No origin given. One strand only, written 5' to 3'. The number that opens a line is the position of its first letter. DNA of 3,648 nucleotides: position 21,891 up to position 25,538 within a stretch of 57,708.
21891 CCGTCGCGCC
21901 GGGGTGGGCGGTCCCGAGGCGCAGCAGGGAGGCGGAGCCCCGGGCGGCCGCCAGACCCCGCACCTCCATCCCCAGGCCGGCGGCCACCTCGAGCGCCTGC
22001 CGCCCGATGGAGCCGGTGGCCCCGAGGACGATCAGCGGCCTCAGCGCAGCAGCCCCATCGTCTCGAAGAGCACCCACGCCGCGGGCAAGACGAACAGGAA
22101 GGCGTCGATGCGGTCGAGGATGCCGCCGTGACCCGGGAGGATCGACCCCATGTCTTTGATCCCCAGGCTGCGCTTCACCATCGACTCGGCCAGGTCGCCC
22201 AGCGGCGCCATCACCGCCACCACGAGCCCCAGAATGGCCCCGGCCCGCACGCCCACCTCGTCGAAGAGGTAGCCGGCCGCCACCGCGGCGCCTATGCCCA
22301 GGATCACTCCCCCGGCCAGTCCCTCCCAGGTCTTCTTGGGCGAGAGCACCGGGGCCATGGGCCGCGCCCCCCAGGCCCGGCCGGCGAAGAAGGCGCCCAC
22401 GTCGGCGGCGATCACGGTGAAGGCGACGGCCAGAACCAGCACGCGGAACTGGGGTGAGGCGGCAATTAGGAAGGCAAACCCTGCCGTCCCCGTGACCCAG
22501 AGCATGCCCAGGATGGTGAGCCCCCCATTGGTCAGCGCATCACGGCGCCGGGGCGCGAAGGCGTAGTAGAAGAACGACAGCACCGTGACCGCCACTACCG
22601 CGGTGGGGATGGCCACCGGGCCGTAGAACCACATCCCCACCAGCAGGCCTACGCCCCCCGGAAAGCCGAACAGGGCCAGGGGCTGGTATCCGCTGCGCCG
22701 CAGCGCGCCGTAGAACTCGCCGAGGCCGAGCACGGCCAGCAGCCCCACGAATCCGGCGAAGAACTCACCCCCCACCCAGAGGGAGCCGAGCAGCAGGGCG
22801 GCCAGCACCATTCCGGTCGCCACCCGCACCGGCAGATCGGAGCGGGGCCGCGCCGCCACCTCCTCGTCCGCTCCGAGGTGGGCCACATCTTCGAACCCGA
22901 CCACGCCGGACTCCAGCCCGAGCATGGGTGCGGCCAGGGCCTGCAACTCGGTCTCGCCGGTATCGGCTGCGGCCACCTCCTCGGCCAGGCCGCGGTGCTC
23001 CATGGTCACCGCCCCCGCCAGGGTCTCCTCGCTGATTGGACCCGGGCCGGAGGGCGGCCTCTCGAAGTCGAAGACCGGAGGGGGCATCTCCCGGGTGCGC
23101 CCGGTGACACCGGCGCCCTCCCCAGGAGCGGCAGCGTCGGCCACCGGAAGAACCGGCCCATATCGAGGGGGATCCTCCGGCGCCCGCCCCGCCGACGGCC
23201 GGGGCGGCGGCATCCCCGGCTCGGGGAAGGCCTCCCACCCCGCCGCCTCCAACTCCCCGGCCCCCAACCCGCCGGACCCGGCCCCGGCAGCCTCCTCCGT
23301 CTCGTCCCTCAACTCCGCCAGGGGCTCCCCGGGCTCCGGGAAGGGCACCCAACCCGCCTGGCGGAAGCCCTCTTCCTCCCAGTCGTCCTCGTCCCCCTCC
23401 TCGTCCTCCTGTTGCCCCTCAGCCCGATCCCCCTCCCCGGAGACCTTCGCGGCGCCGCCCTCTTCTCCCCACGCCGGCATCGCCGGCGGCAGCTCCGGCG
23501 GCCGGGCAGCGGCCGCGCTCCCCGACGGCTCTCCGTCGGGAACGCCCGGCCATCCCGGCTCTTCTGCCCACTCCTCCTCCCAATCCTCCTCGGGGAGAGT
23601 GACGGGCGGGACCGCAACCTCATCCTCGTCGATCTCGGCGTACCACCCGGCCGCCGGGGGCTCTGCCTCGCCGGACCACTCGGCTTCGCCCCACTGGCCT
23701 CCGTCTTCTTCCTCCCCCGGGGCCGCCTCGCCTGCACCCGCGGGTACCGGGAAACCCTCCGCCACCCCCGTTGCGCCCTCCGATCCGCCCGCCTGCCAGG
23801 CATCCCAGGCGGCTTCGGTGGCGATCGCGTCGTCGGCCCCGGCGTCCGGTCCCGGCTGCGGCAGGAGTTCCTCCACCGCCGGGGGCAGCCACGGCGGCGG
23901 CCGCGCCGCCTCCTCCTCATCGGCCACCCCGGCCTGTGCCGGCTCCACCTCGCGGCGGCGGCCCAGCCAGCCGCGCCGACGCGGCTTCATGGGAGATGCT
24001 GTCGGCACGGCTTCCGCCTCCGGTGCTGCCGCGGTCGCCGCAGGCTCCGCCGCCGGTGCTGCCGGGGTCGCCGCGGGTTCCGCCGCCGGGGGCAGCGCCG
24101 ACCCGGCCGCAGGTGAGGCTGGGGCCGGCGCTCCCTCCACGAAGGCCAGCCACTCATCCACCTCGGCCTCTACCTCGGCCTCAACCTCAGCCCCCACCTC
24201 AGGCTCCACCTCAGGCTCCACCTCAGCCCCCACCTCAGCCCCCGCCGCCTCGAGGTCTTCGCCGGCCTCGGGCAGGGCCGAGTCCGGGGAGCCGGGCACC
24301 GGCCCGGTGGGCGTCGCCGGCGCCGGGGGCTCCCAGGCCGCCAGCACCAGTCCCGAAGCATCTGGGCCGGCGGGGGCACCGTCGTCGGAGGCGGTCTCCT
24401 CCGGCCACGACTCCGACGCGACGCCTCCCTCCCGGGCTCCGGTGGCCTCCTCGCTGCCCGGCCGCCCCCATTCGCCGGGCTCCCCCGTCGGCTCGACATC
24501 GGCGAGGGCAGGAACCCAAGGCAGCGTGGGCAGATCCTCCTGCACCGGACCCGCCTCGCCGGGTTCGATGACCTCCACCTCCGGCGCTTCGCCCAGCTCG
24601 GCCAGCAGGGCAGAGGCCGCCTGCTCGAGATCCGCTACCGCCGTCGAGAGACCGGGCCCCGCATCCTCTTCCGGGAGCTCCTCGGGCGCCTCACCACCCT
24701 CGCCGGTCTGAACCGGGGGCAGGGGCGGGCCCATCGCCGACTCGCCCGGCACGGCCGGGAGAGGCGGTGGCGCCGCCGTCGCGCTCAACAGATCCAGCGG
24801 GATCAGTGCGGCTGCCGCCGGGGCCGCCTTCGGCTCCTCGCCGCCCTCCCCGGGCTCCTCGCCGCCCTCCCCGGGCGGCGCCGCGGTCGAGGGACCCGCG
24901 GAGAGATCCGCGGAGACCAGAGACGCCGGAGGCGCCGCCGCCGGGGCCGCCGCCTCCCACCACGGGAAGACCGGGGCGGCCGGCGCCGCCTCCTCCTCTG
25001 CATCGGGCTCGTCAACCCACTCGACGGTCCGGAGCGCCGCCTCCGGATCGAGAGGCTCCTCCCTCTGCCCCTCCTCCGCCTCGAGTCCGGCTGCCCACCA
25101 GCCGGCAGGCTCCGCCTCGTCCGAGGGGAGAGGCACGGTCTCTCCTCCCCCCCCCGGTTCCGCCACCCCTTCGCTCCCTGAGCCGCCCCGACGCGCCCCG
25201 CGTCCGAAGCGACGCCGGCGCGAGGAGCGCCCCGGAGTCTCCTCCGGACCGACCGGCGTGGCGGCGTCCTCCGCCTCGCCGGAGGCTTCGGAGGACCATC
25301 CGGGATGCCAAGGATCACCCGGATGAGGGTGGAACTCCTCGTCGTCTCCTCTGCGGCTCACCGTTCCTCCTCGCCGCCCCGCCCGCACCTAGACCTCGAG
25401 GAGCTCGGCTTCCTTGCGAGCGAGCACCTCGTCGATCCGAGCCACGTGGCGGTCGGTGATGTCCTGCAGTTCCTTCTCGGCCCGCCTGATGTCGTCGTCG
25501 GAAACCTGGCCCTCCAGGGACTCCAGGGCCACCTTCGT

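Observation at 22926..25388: CdsA is preceded, in the same open frame, by ~820 codons of acidic Trp-studded low-complexity sequence with tandem repeats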

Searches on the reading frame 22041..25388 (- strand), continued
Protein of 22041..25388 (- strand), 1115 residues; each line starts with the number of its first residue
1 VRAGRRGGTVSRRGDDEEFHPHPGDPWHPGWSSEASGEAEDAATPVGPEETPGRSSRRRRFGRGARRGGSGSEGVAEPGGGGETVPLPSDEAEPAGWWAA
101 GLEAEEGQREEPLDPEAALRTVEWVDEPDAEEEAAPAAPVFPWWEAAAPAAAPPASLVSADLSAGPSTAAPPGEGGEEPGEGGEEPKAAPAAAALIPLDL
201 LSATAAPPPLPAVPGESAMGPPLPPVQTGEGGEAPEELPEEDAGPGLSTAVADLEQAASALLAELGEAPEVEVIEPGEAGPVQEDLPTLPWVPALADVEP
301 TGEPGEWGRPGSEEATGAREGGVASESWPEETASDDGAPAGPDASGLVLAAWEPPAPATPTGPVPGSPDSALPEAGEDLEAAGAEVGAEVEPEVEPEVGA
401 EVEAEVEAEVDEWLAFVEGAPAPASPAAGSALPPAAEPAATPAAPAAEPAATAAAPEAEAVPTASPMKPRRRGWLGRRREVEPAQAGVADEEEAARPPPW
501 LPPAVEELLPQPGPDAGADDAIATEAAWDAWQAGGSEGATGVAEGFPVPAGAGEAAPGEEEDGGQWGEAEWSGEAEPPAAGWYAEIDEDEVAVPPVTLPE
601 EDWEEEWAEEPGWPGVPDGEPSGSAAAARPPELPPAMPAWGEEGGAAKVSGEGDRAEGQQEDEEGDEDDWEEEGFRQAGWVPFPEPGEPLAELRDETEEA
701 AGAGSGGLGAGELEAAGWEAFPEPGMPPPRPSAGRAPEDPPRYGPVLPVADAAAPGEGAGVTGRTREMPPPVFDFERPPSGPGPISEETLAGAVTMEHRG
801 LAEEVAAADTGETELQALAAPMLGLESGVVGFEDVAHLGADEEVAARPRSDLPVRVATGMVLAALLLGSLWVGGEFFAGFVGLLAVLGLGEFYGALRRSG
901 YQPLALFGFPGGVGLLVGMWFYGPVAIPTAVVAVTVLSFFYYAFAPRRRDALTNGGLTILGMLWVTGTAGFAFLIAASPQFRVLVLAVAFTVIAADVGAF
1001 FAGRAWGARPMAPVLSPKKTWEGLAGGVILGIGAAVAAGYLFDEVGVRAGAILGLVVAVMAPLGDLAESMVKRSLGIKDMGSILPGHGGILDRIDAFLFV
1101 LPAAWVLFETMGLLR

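Call 48: predict_structure(alignment_id=A3)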
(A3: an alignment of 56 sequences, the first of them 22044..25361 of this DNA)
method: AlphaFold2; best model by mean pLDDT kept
length: 1106 residues; sequences in the alignment: 56
mean_pLDDT: 54.3   pTM: 0.51
mean pLDDT of the five models: 54.3, 53.5, 53.1, 51.7, 50.7
residues with pLDDT >= 90: 226; 70-90: 53; 50-70: 103; < 50: 724
segments of 3 or more residues with pLDDT < 50: 1-143, 145-161, 164-169, 171-198, 200-203, 205-212, 219-239, 257-329, 331-346, 349-385, 411-427, 432-445, 447-487, 494-503, 505-512, 525-567, 569-584, 586-621, 623-667, 680-730, 732-773, 775-777, 783-785, 802-823, 829-832
pLDDT, mean of each block of 10 residues (from residue 1): 31 34 33 42 38 40 39 38 36 36 34 39 38 34 40 39 44 40 31 34 42 45 41 42 61 53 39 37 34 40 40 39 43 40 45 45 46 41 46 68 72 39 45 46 45 43 34 34 42 46 42 53 48 40 40 37 37 35 40 37 38 38 45 39 45 38 45 48 37 39 37 35 39 43 37 37 39 48 52 66 43 39 49 66 85 94 97 96 93 94 98 97 96 86 95 97 97 97 96 95 85 96 98 96 98 93 89 68 92 98 94
secondary structure, 60 per line:
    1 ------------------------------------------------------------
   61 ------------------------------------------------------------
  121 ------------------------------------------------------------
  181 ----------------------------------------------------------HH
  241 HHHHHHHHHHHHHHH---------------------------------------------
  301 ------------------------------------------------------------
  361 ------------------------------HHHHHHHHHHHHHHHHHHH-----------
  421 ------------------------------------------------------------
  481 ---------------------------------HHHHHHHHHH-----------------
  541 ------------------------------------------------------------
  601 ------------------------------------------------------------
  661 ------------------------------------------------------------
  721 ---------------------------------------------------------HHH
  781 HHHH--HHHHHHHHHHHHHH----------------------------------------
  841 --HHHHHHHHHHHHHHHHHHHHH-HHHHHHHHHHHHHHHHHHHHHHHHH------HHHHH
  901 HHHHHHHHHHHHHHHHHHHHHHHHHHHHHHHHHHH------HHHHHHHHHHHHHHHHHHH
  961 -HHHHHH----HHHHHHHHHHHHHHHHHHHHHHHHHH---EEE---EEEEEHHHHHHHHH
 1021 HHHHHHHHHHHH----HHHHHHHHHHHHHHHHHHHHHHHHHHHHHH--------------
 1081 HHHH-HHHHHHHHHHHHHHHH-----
elements in order (helices of 4 or more, strands of 3 or more residues): H239-255 H391-409 H514-523 H778-784 H787-800 H843-863 H865-889 H896-935 H942-960 H962-967 H972-997 E1001-1003 E1007-1011 H1012-1032 H1037-1066 H1081-1084 H1086-1101

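Call 54: search_solved_structures(query=window:22044-25361:-, max_evalue=0.01, show_alignments=1)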
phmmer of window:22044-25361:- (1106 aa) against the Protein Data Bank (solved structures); distinct sequences matched with E-value up to 0.01: 2.
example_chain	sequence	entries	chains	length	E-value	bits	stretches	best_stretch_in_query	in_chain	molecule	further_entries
4q2g_A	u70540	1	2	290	5.1e-17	64.6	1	841-1102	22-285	Phosphatidate cytidylyltransferase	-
4q2e_A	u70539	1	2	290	1.8e-16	62.7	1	841-1102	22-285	Phosphatidate cytidylyltransferase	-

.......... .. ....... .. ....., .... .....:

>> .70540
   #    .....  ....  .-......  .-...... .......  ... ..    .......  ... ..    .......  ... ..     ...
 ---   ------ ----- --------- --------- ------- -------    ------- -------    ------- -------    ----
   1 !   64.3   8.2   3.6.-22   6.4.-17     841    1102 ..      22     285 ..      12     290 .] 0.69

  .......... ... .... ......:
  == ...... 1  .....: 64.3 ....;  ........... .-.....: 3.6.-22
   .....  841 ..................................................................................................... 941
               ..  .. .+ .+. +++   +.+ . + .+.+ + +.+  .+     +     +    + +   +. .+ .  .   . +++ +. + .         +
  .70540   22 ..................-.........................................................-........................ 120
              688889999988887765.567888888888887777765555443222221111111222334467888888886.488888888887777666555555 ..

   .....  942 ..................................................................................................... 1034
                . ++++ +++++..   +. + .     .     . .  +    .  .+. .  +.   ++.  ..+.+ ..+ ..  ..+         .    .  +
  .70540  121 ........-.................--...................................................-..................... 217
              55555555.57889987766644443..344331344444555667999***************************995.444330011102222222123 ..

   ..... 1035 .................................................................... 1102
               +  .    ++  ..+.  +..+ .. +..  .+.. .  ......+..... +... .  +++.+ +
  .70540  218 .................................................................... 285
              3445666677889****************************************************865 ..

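Call 57: fold_search(model_id=the predicted structure, library=pdb)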
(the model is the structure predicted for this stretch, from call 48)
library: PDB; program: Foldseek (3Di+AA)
matches with E <= 10: 198; with E <= 0.001: 4
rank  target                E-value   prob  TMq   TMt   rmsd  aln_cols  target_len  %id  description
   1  4q2g_B                3.1e-09  1.00  0.21  0.81   3.2       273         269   25  CRYSTAL STRUCTURE OF AN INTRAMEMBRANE CDP-DAG SYNTHETASE CENTRAL FOR PHOSPHOLIPID BIOSYNTHESIS (S200C/S223C, inactive  (released 2014-07-02)
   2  4q2g_A                1.3e-08  1.00  0.21  0.79   3.7       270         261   23  CRYSTAL STRUCTURE OF AN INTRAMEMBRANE CDP-DAG SYNTHETASE CENTRAL FOR PHOSPHOLIPID BIOSYNTHESIS (S200C/S223C, inactive  (released 2014-07-02)
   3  4q2e_B                2.0e-08  1.00  0.21  0.81   3.5       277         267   22  CRYSTAL STRUCTURE OF AN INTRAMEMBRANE CDP-DAG SYNTHETASE CENTRAL FOR PHOSPHOLIPID BIOSYNTHESIS (S200C/S258C, active mu (released 2014-07-02)
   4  4q2e_A                2.5e-08  1.00  0.21  0.82   3.0       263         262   23  CRYSTAL STRUCTURE OF AN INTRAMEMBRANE CDP-DAG SYNTHETASE CENTRAL FOR PHOSPHOLIPID BIOSYNTHESIS (S200C/S258C, active mu (released 2014-07-02)
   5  5guf                  1.1e-02  1.00  0.10  0.61   3.3       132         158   30  Structural insight into an intramembrane enzyme for archaeal membrane lipids biosynthesis (released 2017-10-11)
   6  9opy_A                3.6e-01  0.11  0.06  0.07  21.7       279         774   12  Structure of the sweet receptor in the apo state (released 2025-09-03)
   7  8zx4_R                6.7e-01  0.09  0.06  0.14  22.0       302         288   12  LPI-bound GPR55 in complex with G13 (released 2024-11-13)
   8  8r97_B                7.7e-01  0.14  0.08  0.18  16.0       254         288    9  Crystal structure of the cryorhodopsin CryoR2 at pH 4.6, type B crystals, non-illuminated state (released 2024-12-11)
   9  8y51_R                8.0e-01  0.11  0.06  0.18  20.8       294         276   12  Cryo-EM structure of the BRS3-Gq complex (released 2025-02-12)
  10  5b0l_E                8.8e-01  0.12  0.06  0.18  20.1       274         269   13  Structure of MoeN5-Sso7d fusion protein in complex with beta-nonyl glucoside (released 2016-03-23)
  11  6umm_B                1.1e+00  0.11  0.08  0.15  20.3       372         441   17  A complete structure of the ESX-3 translocon complex (released 2019-10-23)
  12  6ibb_A                1.1e+00  0.07  0.06  0.15  20.7       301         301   12  Crystal structure of the rat isoform of the succinate receptor SUCNR1 (GPR91) in complex with a nanobody (released 2019-08-14)
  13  6j8w_C                1.1e+00  0.09  0.06  0.17  20.4       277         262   13  Structure of MOEN5-SSO7D fusion protein in complex with lig 1 (released 2019-04-17)
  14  6sgz_E                1.2e+00  0.10  0.10  0.16  16.2       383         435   15  Structure of protomer 2 of the ESX-3 core complex (released 2019-10-09)
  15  5nl6_B                1.2e+00  0.06  0.04  0.15  23.8       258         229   12  The crystal structure of the two spectrin repeat domains from Entamoeba histolytica (released 2018-05-16)
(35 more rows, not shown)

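Call 60: find_encoding_contigs(protein=P0001, flank=3000, max_places=4)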
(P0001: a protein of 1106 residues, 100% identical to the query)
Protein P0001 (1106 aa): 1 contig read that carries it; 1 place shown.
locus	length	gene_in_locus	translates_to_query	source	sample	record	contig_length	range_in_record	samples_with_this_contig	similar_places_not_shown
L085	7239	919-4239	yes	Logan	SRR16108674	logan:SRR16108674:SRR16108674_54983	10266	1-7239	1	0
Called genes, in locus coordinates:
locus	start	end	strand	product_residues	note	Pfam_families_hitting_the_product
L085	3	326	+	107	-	?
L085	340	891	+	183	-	PF01765:RRF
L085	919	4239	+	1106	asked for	PF01148:CTP_transf_1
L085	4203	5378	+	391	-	PF02670:DXP_reductoisom, PF08436:DXP_redisom_C, PF13288:DXPR_C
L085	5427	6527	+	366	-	PF02163:Peptidase_M50, PF13180:PDZ_2 (weak)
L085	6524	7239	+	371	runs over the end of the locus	PF04551:GcpE, PF26540:GcpE_C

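Call 68: find_related_loci(query=A1, collection=metagenome_contigs, flank=5000)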
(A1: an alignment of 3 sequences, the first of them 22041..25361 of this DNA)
Query A1 (1106 aa) in metagenome_contigs; peptide patterns used: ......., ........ (x = any residue, [..] = any of these).
336 stretches matched a pattern; 23 encode a relative of the query (tblastn E <= 1e-3); 23 distinct loci.
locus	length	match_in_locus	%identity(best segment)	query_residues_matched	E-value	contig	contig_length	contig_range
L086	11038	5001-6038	58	765-1105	2e-114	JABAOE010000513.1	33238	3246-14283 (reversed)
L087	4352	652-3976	58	6-1105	7e-113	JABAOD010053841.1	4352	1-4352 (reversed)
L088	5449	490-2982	57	5-1105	3e-109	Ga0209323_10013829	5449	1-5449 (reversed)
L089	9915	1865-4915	57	1-1105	1e-106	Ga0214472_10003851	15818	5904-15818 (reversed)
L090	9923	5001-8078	57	1-1105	1e-106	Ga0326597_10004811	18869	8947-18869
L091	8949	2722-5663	50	10-1100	9e-53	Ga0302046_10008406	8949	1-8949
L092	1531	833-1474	39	1-211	1e-14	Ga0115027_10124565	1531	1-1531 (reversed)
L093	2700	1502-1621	60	1-40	1e-9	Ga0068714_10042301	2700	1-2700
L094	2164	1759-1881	61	1-46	6e-9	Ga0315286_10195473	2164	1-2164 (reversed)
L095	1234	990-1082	68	1-31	2e-8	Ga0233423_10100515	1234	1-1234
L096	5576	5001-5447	34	535-717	5e-8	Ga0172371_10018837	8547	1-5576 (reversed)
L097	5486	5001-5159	47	1-57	7e-8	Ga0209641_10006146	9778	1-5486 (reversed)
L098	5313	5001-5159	47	1-57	2e-7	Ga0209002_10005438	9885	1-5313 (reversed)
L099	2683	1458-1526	78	1-23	4e-7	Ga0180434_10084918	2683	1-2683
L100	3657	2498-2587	73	6-34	2e-6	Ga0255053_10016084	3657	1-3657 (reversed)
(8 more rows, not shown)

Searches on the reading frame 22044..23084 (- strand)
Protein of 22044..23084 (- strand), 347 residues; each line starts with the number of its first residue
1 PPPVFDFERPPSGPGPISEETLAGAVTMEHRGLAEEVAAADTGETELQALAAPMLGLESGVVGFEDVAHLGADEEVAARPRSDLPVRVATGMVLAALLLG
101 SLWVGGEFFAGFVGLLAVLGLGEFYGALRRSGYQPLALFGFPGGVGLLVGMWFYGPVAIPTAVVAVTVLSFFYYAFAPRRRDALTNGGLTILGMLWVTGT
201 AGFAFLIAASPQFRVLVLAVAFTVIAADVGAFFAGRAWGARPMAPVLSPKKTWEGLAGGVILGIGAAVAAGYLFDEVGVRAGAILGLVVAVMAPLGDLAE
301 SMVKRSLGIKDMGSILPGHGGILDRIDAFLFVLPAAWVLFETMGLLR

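Call 13: find_homologous_proteins(query=window:22044-23084:-, max_evalue=1e-10)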
Query window:22044-23084:- (347 aa): 5589 proteins with E <= 1e-10 among 8000 candidates; the best 120 are listed.
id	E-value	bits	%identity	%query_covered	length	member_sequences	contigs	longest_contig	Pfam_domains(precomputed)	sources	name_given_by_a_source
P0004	1.4e-185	635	86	100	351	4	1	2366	PF01148.26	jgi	jgi:phosphatidate cytidylyltransferase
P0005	7.7e-185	632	87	100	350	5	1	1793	PF01148.26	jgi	jgi:phosphatidate cytidylyltransferase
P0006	7.0e-181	619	84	100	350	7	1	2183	PF01148.26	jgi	jgi:phosphatidate cytidylyltransferase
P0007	1.6e-179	615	84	100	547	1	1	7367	PF01148.26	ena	-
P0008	1.5e-178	612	82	100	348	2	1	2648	PF01148.26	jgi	-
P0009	3.4e-167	574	83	92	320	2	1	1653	PF01148.26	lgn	-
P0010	4.3e-166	571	94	83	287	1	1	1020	PF01148.26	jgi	jgi:phosphatidate cytidylyltransferase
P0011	2.0e-149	516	75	95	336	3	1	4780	PF01148.26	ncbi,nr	ncbi:MAG TPA: phosphatidate cytidylyltransferase [Acidimicrobiia bacterium]|nr:phosphatidate cytidyl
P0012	3.3e-149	515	76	93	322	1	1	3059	PF01148.26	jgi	-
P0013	6.0e-149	514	74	95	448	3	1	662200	PF01148.26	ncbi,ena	-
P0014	1.1e-148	513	74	95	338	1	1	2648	PF01148.26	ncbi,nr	ncbi:MAG: hypothetical protein H6Q11_1250, partial [Acidobacteria bacterium]|nr:hypothetical protein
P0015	1.1e-148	513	73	97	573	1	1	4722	PF01148.26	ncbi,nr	ncbi:MAG TPA: phosphatidate cytidylyltransferase, partial [Acidimicrobiia bacterium]|nr:phosphatidat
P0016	3.6e-144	499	70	100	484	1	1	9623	PF01148.26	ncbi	-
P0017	4.0e-136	472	69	94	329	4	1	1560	PF01148.26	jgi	jgi:phosphatidate cytidylyltransferase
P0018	7.9e-128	445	65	95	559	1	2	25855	PF01148.26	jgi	jgi:phosphatidate cytidylyltransferase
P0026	9.5e-115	402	62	94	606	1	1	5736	PF01148.26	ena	-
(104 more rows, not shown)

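Call 17: find_encoding_contigs(protein=P0026, flank=4000, max_places=3)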
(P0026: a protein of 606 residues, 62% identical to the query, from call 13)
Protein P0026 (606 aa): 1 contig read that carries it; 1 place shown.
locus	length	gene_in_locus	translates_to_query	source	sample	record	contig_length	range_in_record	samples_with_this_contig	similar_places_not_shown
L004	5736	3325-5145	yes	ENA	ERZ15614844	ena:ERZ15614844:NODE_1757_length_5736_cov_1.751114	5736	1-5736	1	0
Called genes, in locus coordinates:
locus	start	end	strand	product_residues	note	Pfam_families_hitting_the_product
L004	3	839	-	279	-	?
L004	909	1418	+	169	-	PF00318:Ribosomal_S2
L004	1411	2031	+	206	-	PF00889:EF_TS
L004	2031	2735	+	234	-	PF00696:AA_kinase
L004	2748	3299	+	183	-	PF01765:RRF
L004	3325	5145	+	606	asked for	PF01148:CTP_transf_1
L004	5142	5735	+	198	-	?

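Call 70: predict_structure(alignment_id=A4)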
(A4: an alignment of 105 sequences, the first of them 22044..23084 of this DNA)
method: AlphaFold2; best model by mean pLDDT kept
length: 347 residues; sequences in the alignment: 105
mean_pLDDT: 86.5   pTM: 0.76
mean pLDDT of the five models: 86.5, 85.6, 85.6, 85.5, 85.3
residues with pLDDT >= 90: 234; 70-90: 41; 50-70: 54; < 50: 18
segments of 3 or more residues with pLDDT < 50: 48-51, 57-59
pLDDT, mean of each block of 10 residues (from residue 1): 58 65 59 72 55 51 50 63 88 95 98 97 96 96 98 98 98 87 94 98 98 98 97 96 88 96 98 96 98 95 92 77 92 98 95
secondary structure, 60 per line:
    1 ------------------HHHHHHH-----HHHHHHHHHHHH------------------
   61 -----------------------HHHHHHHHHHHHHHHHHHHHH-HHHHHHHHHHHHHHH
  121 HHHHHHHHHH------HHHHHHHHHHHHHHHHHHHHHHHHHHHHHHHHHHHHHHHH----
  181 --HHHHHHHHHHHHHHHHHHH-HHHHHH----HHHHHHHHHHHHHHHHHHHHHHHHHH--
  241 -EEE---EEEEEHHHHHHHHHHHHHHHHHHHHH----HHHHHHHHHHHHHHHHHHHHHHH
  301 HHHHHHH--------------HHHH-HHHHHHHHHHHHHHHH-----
elements in order: H19-25 H31-42 H84-104 H106-130 H137-176 H183-201 H203-208 H213-238 E242-244 E248-252 H253-273 H278-307 H322-325 H327-342
